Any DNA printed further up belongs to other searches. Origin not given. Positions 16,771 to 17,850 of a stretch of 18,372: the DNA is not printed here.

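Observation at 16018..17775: Convergent peptidoglycan amidase with a novel N-terminal domain abutting the effector gene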

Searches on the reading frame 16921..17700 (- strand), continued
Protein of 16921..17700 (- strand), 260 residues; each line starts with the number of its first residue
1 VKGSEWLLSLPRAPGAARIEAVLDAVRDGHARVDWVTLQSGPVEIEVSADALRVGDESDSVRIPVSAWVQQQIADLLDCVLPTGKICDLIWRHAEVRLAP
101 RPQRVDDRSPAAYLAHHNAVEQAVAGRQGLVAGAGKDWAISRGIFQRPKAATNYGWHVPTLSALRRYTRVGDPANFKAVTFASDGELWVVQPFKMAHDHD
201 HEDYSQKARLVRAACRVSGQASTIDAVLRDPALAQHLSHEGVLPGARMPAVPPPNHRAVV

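Call 39: search_dna_similar(query=window:16921-17700:-, collection=phages, mode=protein, max_evalue=0.001, max_rows=40)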
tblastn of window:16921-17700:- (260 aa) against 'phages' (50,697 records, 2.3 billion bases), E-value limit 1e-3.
Records with a match: 1; places in all: 1; records where one place covers at least 80% of the query: 1.
Best place of each record, by identity: <60% 1.
By first word of the organism name: uncultured 1.
By host as written in the record: - 1.
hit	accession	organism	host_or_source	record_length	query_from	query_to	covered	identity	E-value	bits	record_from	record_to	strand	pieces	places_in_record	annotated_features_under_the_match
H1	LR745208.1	uncultured phage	metagenomic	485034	3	247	94%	28.1%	1e-15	82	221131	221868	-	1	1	record has no annotation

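Call 41: find_homologous_proteins(query=A4, max_evalue=1e-10)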
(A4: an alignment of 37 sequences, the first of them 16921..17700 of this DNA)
Query A4 (37 sequences) (260 aa, profile of the alignment): 18 proteins with E <= 1e-10 among 8000 candidates.
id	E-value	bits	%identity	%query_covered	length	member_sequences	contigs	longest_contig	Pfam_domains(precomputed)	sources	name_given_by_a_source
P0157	6.5e-97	342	37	97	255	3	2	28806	-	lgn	-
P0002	2.0e-96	340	41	95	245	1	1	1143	-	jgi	jgi:hypothetical protein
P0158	2.6e-96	340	39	97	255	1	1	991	-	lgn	-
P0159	1.0e-94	334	35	98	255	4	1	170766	-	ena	-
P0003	5.0e-94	332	44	93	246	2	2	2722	-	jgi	jgi:hypothetical protein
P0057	1.5e-91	324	30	98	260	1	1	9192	-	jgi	jgi:hypothetical protein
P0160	4.2e-90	319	38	97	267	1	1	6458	-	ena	-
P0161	4.3e-86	306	31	98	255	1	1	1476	-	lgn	-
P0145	9.2e-84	299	28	98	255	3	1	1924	-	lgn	-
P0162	9.6e-82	292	33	100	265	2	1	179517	-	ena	-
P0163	1.3e-80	288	33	98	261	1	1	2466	-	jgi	-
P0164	4.2e-79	283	30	98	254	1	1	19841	-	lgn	-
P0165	2.1e-76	274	28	81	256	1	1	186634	-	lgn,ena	-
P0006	8.4e-68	246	30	91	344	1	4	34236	-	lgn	-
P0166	3.8e-59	218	30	90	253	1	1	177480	-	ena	-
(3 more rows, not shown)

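Call 42: find_encoding_contigs(protein=P0159, flank=8000, max_places=1)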
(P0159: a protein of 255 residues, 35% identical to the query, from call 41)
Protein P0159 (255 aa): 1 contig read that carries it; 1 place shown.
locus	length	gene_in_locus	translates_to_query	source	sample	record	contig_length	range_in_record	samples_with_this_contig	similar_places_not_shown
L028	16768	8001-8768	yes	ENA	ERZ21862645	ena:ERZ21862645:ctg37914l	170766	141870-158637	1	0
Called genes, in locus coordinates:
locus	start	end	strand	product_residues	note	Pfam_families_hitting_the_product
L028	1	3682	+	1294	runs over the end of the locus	PF18911:PKD_4 (faint)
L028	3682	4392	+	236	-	-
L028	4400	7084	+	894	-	-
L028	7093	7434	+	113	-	-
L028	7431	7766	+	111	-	-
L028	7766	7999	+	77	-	-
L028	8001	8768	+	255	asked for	-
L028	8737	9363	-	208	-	PF00929:RNase_T, PF16473:Rv2179c-like (weak)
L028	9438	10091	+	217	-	-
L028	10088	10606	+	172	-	PF00383:dCMP_cyt_deam_1, PF14437:MafB19-deam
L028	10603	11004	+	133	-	-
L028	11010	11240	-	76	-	-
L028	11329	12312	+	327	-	-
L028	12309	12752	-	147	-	-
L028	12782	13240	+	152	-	-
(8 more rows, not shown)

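Call 43: find_encoding_contigs(protein=P0162, flank=8000, max_places=1)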
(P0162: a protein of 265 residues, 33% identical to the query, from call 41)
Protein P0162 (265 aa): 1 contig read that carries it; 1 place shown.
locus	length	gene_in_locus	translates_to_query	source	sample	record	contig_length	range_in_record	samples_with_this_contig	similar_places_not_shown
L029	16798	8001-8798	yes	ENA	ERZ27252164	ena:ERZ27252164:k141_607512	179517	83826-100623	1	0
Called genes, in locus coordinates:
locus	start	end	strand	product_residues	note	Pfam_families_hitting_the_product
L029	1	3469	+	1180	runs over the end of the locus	-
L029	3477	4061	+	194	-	-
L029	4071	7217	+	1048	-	-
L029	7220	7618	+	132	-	-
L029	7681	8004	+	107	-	-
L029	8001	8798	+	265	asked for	-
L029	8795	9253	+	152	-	-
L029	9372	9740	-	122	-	-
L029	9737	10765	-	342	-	-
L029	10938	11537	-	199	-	-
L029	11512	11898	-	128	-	-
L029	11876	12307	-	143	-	PF05866:RusA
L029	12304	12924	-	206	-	-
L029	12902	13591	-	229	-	-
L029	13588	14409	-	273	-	-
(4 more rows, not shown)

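Call 44: find_encoding_contigs(protein=P0157, flank=8000, max_places=1)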
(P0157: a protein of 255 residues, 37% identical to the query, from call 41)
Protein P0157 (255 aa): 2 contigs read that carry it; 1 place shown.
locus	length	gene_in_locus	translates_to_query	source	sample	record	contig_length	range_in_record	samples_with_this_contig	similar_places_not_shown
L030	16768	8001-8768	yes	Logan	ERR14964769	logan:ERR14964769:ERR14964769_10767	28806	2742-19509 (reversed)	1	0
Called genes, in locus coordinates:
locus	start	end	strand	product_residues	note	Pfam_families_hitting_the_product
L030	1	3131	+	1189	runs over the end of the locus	-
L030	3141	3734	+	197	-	-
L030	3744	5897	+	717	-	-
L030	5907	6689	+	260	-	-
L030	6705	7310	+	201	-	-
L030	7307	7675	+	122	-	-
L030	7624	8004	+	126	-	-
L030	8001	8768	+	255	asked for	-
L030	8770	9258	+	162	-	-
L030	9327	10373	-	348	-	-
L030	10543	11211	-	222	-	-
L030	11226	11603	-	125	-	-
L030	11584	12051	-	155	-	PF05866:RusA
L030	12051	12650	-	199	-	-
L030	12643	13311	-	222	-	-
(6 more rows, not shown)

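Call 50: find_related_loci(query=A5, collection=viral_contigs, flank=6000)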
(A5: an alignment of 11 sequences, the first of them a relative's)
Query A5 (255 aa) in viral_contigs; peptide patterns used: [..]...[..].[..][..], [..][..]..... (x = any residue, [..] = any of these).
48 stretches matched a pattern; 26 encode a relative of the query (tblastn E <= 1e-3); 26 distinct loci.
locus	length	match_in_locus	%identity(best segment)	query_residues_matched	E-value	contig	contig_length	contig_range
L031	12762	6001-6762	54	1-254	4e-92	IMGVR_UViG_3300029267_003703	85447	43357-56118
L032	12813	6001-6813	45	1-245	2e-71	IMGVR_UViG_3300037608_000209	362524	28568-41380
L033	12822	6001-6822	43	1-244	3e-67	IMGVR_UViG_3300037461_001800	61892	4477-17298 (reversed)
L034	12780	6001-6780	42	1-244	8e-57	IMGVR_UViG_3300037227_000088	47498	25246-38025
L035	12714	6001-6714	42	1-240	1e-55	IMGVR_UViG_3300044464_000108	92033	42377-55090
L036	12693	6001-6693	44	7-247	8e-55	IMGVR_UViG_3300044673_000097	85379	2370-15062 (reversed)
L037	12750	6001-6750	38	10-241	1e-42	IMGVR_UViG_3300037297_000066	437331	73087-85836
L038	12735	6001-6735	39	1-238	5e-42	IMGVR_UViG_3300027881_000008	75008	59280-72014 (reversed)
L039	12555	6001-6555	43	50-243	8e-42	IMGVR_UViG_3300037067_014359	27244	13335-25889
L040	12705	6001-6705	38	18-240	1e-40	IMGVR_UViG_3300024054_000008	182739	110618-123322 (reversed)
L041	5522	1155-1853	34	13-241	2e-36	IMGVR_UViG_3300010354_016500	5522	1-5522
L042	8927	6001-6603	37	50-243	1e-35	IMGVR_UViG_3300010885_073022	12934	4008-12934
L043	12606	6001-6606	33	50-243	3e-32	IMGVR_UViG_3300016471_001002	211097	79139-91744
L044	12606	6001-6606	33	50-243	2e-32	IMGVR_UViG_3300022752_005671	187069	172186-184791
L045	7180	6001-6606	33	50-243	6e-32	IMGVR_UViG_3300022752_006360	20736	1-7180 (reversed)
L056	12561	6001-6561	28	47-231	1e-18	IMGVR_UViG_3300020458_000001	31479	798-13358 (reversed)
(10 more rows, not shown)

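Call 54: search_protein_families(library=pfam, proteins=[L056:5869-7395:+, L035:6001-7332:+, L038:5998-7596:+, L039:5866-7275:+, P0019, P0043, P0050, P0072, P0087, P0150], max_evalue=0.01)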
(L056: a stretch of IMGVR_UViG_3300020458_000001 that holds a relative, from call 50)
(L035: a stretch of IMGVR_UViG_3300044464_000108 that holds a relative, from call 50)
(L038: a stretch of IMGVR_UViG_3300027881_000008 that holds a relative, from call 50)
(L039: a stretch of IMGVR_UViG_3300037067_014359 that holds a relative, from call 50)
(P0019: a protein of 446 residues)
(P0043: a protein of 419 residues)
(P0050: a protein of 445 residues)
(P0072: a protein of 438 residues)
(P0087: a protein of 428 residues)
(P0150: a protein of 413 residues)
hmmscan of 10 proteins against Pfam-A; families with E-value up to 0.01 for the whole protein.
L056:5869-7395:+ (508 aa): 1 family
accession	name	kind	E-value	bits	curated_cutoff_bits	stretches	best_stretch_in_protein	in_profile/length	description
PF01510.30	Amidase_2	-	4.2e-11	43.7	26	1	347-488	3-130/131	N-acetylmuramoyl-L-alanine amidase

L035:6001-7332:+ (443 aa): 1 family
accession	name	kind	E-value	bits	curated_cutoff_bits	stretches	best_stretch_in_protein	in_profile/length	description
PF01510.30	Amidase_2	-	5.4e-19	69.3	26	1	281-426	3-131/131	N-acetylmuramoyl-L-alanine amidase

L038:5998-7596:+ (532 aa): 2 families
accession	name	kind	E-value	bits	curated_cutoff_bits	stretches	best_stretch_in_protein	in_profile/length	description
PF01471.23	PG_binding_1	-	4.4e-14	52.9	23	1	286-345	2-57/57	Putative peptidoglycan binding domain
PF01510.30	Amidase_2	-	7.3e-13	49.4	26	1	371-515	3-131/131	N-acetylmuramoyl-L-alanine amidase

L039:5866-7275:+ (469 aa): 0 families

P0019 (446 aa): 1 family
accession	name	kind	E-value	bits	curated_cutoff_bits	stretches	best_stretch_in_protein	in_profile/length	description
PF01510.30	Amidase_2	-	8.8e-22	78.3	26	1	288-430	3-130/131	N-acetylmuramoyl-L-alanine amidase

P0043 (419 aa): 1 family
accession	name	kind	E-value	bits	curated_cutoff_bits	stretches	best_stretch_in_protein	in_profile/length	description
PF01510.30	Amidase_2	-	7.6e-23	81.7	26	1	259-403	3-131/131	N-acetylmuramoyl-L-alanine amidase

P0050 (445 aa): 0 families

P0072 (438 aa): 0 families

P0087 (428 aa): 1 family
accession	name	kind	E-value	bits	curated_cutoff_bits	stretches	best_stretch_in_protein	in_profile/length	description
PF01510.30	Amidase_2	-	4.9e-23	82.3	26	1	269-411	3-130/131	N-acetylmuramoyl-L-alanine amidase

P0150 (413 aa): 0 families

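Call 70: search_protein_families(library=pfam, proteins=[P0011, P0032, P0082, P0094, P0131, P0136, P0058, P0064, P0069, P0144], max_evalue=0.01)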
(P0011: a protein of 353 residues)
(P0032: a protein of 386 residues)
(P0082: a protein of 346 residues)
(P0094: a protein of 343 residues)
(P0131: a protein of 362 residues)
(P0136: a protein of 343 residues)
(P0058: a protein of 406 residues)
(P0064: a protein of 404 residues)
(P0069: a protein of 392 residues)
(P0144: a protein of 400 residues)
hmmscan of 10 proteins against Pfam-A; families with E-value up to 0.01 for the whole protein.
P0011 (353 aa): 0 families

P0032 (386 aa): 0 families

P0082 (346 aa): 0 families

P0094 (343 aa): 0 families

P0131 (362 aa): 0 families

P0136 (343 aa): 0 families

P0058 (406 aa): 0 families

P0064 (404 aa): 0 families

P0069 (392 aa): 0 families

P0144 (400 aa): 1 family
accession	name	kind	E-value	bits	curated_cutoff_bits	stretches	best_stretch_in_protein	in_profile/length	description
PF05257.22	CHAP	-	0.0008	20.3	26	1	312-373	26-77/81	CHAP domain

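Call 72: search_protein_families(library=phrogs, alignment_id=A4, max_evalue=0.01)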
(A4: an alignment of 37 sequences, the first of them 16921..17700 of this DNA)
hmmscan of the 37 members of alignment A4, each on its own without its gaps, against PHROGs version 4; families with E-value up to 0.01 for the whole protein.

A. member 1, window:16921-17700:- (260 aa): 0 families

B. families by the number of members that match (of 37 scanned): 0 families

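Call 73: search_protein_families(library=pfam, alignment_id=A4, max_evalue=1)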
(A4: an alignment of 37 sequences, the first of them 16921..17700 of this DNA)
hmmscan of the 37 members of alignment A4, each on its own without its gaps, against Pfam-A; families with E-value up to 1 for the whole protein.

A. member 1, window:16921-17700:- (260 aa): 1 family
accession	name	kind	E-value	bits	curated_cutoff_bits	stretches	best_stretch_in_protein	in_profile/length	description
PF20271.3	CATASP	-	0.021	15.1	29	1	17-78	20-80/86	CATRA-Associated Small Protein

B. families by the number of members that match (of 37 scanned): 7 families
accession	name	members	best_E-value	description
PF12100.13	DUF3576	1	0.0035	Domain of unknown function (DUF3576)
PF20271.3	CATASP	1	0.021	CATRA-Associated Small Protein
PF24438.1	IML1_N_fung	1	0.084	IML1, N-terminal, fungi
PF00325.26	Crp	1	0.14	Bacterial regulatory proteins, crp family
PF12974.12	Phosphonate-bd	1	0.17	ABC transporter, phosphonate, periplasmic substrate-binding protein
PF14047.11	DCR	1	0.19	Dppa2/4 conserved region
PF16916.11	ZT_dimer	1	0.21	Dimerisation domain of Zinc Transporter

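Call 77: search_protein_families(library=pfam, proteins=[L018:4377-6017:+, L018:6041-6436:+, L018:7116-7583:+, L018:7711-8724:+, L018:8738-9019:+, L018:9839-11233:+, L018:11230-11730:+, L018:11714-12010:+, L018:12853-14700:+, L018:14697-16136:+], max_evalue=0.01)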
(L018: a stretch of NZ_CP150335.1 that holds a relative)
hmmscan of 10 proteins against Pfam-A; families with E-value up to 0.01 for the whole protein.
L018:4377-6017:+ (546 aa): 0 families

L018:6041-6436:+ (131 aa): 0 families

L018:7116-7583:+ (155 aa): 0 families

L018:7711-8724:+ (337 aa): 1 family
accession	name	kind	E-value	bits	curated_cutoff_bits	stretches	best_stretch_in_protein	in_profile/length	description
PF00589.27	Phage_integrase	-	1.7e-28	100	27.1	1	154-320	2-166/172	Phage integrase family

L018:8738-9019:+ (93 aa): 0 families

L018:9839-11233:+ (464 aa): 1 family
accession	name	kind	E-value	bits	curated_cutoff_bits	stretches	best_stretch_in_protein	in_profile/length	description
PF01510.30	Amidase_2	-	2.3e-19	70.5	26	1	309-447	5-131/131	N-acetylmuramoyl-L-alanine amidase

L018:11230-11730:+ (166 aa): 0 families

L018:11714-12010:+ (98 aa): 0 families

L018:12853-14700:+ (615 aa): 0 families

L018:14697-16136:+ (479 aa): 1 family
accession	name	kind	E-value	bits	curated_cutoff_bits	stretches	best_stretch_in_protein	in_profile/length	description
PF06074.18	Portal_Mu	-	1.7e-29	103.7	23.9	1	85-396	8-321/336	Portal protein of Mu bacteriophage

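Call 78: search_protein_families(library=pfam, proteins=[L016:5818-7302:+, L016:7379-8110:+, L016:8210-9166:+, L016:9481-9780:+, L016:10823-12481:+, L016:12588-13259:+, L017:8202-8930:+, L017:9024-9845:+, L017:12078-12995:+, L015:3409-3915:+], max_evalue=0.01)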
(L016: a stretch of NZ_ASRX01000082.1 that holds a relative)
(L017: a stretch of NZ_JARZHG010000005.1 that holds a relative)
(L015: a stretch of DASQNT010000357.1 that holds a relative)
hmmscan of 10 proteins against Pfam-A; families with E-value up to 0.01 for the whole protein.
L016:5818-7302:+ (494 aa): 2 families
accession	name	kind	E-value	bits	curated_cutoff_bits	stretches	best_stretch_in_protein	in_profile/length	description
PF08448.16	PAS_4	-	8.5e-11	42.5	23.1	1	254-335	28-109/110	PAS fold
PF01740.26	STAS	-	4.4e-10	39.7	22.6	1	361-450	2-91/106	STAS domain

L016:7379-8110:+ (243 aa): 3 families
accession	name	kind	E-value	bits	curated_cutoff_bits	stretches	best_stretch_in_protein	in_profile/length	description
PF20240.3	DUF6597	-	1.7e-19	70.3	27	1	5-95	2-102/103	Domain of unknown function (DUF6597)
PF12833.13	HTH_18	-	3.2e-13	50.2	33.6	1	161-241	1-80/80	Helix-turn-helix domain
PF00165.29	HTH_AraC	-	0.0081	16.7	26.6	0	206-239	9-41/42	Bacterial regulatory helix-turn-helix proteins, AraC family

L016:8210-9166:+ (318 aa): 0 families

L016:9481-9780:+ (99 aa): 1 family
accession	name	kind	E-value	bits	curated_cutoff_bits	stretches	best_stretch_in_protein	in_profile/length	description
PF05532.17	CsbD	-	4.2e-24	84.6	40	2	6-57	1-52/53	CsbD-like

L016:10823-12481:+ (552 aa): 7 families
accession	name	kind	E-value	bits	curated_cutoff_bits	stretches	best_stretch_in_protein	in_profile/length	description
PF00069.31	Pkinase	-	2.6e-42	145.5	31.7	1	36-288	1-251/263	Protein kinase domain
PF07714.23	PK_Tyr_Ser-Thr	-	1.4e-28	100.3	23.1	1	38-257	3-220/258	Protein tyrosine and serine/threonine kinase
PF06293.20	Kdo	-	5.5e-07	29.7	21.3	1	110-182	93-166/207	Lipopolysaccharide kinase (Kdo/WaaP) family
PF01636.29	APH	-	8.5e-07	29.4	23.2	1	62-153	23-110/239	Phosphotransferase enzyme family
PF14531.12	Kinase-like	-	5.4e-05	23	25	1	139-248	150-257/289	Kinase-like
PF03109.22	ABC1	-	0.0013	18.4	22.9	1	108-187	142-216/244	ABC1 atypical kinase-like domain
PF01163.29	RIO1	-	0.0022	18.1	22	1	104-169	76-140/187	RIO domain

L016:12588-13259:+ (223 aa): 1 family
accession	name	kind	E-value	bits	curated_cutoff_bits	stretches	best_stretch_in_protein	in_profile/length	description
PF00080.25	Sod_Cu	-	1.9e-39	135.5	28.9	1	94-222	1-133/133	Copper/zinc superoxide dismutase (SODC)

L017:8202-8930:+ (242 aa): 7 families
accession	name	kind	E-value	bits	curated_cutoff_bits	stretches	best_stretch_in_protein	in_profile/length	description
PF01135.25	PCMT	-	2.4e-60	204.4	20.3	1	31-233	4-208/210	Protein-L-isoaspartate(D-aspartate) O-methyltransferase (PCMT)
PF00398.26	RrnaAD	-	6.9e-07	29.1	24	1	93-157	23-85/263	Ribosomal RNA adenine dimethylase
PF13649.12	Methyltransf_25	-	2.6e-05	25.3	27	1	104-172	1-70/97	Methyltransferase domain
PF04445.19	SAM_MT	-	0.0015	18.4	26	1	100-136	71-107/230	Putative SAM-dependent methyltransferase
PF13489.12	Methyltransf_23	-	0.0022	18.2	27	1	94-135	16-57/164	Methyltransferase domain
PF08242.18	Methyltransf_12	-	0.003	18.7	30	1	105-156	1-54/98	Methyltransferase domain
PF08241.18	Methyltransf_11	-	0.0036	18.3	21.2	1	105-159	1-53/95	Methyltransferase domain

L017:9024-9845:+ (273 aa): 1 family
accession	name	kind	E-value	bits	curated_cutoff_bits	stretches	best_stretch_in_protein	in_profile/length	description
PF13532.12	2OG-FeII_Oxy_2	-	3.5e-36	125.7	31.2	1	92-264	7-194/194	2OG-Fe(II) oxygenase superfamily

L017:12078-12995:+ (305 aa): 0 families

L015:3409-3915:+ (168 aa): 1 family
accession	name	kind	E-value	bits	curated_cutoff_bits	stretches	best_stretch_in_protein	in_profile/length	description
PF02464.23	CinA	-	9.8e-57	191.4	23.5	1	10-158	5-152/155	Competence-damaged protein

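Call 95: search_protein_families(library=pfam, proteins=[P0016, P0017, P0018, P0034, P0039, P0108, P0117, P0041, P0042, P0156], max_evalue=0.01)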
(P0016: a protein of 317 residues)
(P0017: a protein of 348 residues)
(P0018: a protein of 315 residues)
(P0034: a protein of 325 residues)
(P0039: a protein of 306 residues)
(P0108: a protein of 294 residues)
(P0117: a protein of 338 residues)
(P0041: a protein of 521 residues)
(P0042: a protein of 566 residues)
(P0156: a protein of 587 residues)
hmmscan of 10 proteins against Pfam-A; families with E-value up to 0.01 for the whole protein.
P0016 (317 aa): 1 family
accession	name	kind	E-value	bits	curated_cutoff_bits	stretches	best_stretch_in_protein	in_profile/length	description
PF01471.23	PG_binding_1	-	9.5e-11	42.2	23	1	278-314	20-56/57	Putative peptidoglycan binding domain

P0017 (348 aa): 1 family
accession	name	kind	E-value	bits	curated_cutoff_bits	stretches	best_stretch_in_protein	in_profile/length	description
PF01471.23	PG_binding_1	-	2.4e-13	50.5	23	1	290-346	2-57/57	Putative peptidoglycan binding domain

P0018 (315 aa): 2 families
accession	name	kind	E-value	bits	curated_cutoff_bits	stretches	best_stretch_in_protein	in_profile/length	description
PF01471.23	PG_binding_1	-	1.1e-10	41.9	23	1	276-310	21-55/57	Putative peptidoglycan binding domain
PF09374.15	PG_binding_3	-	0.0048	17.5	24.6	0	270-293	7-34/76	Predicted Peptidoglycan domain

P0034 (325 aa): 1 family
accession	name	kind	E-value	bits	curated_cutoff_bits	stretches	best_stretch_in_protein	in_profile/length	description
PF01471.23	PG_binding_1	-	1.7e-08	34.9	23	1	262-316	1-56/57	Putative peptidoglycan binding domain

P0039 (306 aa): 2 families
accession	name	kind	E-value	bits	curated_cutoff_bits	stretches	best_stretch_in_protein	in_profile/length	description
PF01471.23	PG_binding_1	-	1.3e-08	35.3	23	1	266-303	18-55/57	Putative peptidoglycan binding domain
PF09374.15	PG_binding_3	-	0.00084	19.9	24.6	0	260-286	4-34/76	Predicted Peptidoglycan domain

P0108 (294 aa): 1 family
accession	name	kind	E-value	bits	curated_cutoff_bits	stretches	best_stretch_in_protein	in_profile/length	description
PF01471.23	PG_binding_1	-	5.9e-05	23.6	23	1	257-289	22-54/57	Putative peptidoglycan binding domain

P0117 (338 aa): 1 family
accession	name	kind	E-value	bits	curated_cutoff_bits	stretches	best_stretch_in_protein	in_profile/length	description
PF01471.23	PG_binding_1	-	2.7e-14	53.5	23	1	274-330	2-56/57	Putative peptidoglycan binding domain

P0041 (521 aa): 2 families
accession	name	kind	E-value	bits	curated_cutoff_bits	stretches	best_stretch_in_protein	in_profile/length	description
PF13539.11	Peptidase_M15_4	-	1.4e-09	38.8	25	1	453-516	2-69/70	D-alanyl-D-alanine carboxypeptidase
PF01471.23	PG_binding_1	-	2.9e-09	37.4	23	1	276-330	5-57/57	Putative peptidoglycan binding domain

P0042 (566 aa): 1 family
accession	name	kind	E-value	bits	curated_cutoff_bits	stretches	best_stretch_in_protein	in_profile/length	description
PF01471.23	PG_binding_1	-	5e-13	49.5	23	1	278-334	3-57/57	Putative peptidoglycan binding domain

P0156 (587 aa): 3 families
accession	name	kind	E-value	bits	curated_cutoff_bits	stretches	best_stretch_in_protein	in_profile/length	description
PF13539.11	Peptidase_M15_4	-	1.1e-11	45.6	25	1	514-577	2-69/70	D-alanyl-D-alanine carboxypeptidase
PF01471.23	PG_binding_1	-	6.1e-10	39.6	23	1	320-372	3-56/57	Putative peptidoglycan binding domain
PF09374.15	PG_binding_3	-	0.00014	22.4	24.6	0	323-351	4-32/76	Predicted Peptidoglycan domain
